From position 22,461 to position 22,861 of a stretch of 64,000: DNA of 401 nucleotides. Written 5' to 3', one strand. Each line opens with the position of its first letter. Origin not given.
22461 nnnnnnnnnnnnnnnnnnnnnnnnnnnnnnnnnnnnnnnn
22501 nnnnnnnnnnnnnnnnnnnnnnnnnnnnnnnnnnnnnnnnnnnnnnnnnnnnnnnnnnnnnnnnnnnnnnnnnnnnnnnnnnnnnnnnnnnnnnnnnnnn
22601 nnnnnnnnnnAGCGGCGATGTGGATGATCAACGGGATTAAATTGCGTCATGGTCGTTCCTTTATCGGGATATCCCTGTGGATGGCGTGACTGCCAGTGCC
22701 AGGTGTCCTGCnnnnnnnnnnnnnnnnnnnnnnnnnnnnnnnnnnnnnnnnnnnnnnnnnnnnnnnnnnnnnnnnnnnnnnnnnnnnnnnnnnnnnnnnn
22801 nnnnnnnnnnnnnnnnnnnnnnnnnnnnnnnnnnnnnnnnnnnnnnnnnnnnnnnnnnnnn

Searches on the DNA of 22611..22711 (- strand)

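Call 3: search_dna_similar(query=window:22611-22711:-, collection=ecoli_genomes, mode=near, max_rows=40)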
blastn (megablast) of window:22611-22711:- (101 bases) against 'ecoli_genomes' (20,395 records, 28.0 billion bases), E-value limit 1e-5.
Records with a match: 5390; places in all: 5393; records where one place covers at least 80% of the query: 5390.
Genomes with a match: 5390 of 5426; with a place that covers at least 80% of the query: 5390. Places per genome that has any: lowest 1, median 1, highest 2. On chromosomes: 5391 places; on plasmids: 2.
Best place of each record, by identity: >=99% 5292; 95-99% 98.
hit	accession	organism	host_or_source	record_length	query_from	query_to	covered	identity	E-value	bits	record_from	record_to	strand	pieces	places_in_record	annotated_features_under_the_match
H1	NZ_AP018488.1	Escherichia coli O157:H7 strain PV15-279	Homo sapiens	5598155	1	101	100%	99.0%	3e-43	182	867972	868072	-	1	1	galE: UDP-glucose 4-epimerase GalE | galT: galactose-1-phosphate uridylyltransferase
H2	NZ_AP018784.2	Escherichia coli strain SK1144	-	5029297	1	101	100%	99.0%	3e-43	182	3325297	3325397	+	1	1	galE: UDP-glucose 4-epimerase GalE | galT: galactose-1-phosphate uridylyltransferase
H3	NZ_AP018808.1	Escherichia coli strain E2865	Bos taurus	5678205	1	101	100%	99.0%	3e-43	182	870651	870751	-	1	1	galE: UDP-glucose 4-epimerase GalE | galT: galactose-1-phosphate uridylyltransferase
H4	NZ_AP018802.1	Escherichia coli strain E2863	Bos taurus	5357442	1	101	100%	99.0%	3e-43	182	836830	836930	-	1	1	galE: UDP-glucose 4-epimerase GalE | galT: galactose-1-phosphate uridylyltransferase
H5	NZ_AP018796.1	Escherichia coli strain E2855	Bos taurus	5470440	1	101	100%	99.0%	3e-43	182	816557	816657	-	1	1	galE: UDP-glucose 4-epimerase GalE | galT: galactose-1-phosphate uridylyltransferase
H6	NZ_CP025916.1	Escherichia coli strain 120899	Homo sapiens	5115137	1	101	100%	99.0%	3e-43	182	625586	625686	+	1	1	galE: UDP-glucose 4-epimerase GalE | galT: galactose-1-phosphate uridylyltransferase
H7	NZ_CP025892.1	Escherichia coli strain 503025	Homo sapiens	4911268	1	101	100%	99.0%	3e-43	182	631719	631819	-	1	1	galE: UDP-glucose 4-epimerase GalE | galT: galactose-1-phosphate uridylyltransferase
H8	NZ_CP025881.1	Escherichia coli strain 503440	Homo sapiens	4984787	1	101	100%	99.0%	3e-43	182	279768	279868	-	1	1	galE: UDP-glucose 4-epimerase GalE | galT: galactose-1-phosphate uridylyltransferase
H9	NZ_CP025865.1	Escherichia coli strain 504211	Homo sapiens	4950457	1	101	100%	99.0%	3e-43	182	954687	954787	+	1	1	galE: UDP-glucose 4-epimerase GalE | galT: galactose-1-phosphate uridylyltransferase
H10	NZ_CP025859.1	Escherichia coli strain 504239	Homo sapiens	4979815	1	101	100%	99.0%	3e-43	182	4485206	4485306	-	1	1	galE: UDP-glucose 4-epimerase GalE | galT: galactose-1-phosphate uridylyltransferase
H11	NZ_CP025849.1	Escherichia coli strain 600468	Homo sapiens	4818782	1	101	100%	99.0%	3e-43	182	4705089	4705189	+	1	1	galE: UDP-glucose 4-epimerase GalE | galT: galactose-1-phosphate uridylyltransferase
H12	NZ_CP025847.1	Escherichia coli strain 602354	Homo sapiens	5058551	1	101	100%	99.0%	3e-43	182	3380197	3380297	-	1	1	galE: UDP-glucose 4-epimerase GalE | galT: galactose-1-phosphate uridylyltransferase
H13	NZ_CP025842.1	Escherichia coli strain 720632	Homo sapiens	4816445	1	101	100%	99.0%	3e-43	182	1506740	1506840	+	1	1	galE: UDP-glucose 4-epimerase GalE | galT: galactose-1-phosphate uridylyltransferase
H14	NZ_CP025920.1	Escherichia coli strain 103605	Homo sapiens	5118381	1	101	100%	99.0%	3e-43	182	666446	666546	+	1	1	galE: UDP-glucose 4-epimerase GalE | galT: galactose-1-phosphate uridylyltransferase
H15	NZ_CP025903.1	Escherichia coli strain 300709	Homo sapiens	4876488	1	101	100%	99.0%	3e-43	182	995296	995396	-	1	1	galE: UDP-glucose 4-epimerase GalE | galT: galactose-1-phosphate uridylyltransferase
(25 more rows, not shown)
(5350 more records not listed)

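Call 29: search_dna_similar(query=window:22645-22679:-, collection=ecoli_genomes, mode=near, max_evalue=10, max_rows=20)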
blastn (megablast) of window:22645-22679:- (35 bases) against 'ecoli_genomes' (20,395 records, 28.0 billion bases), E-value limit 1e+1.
No match.
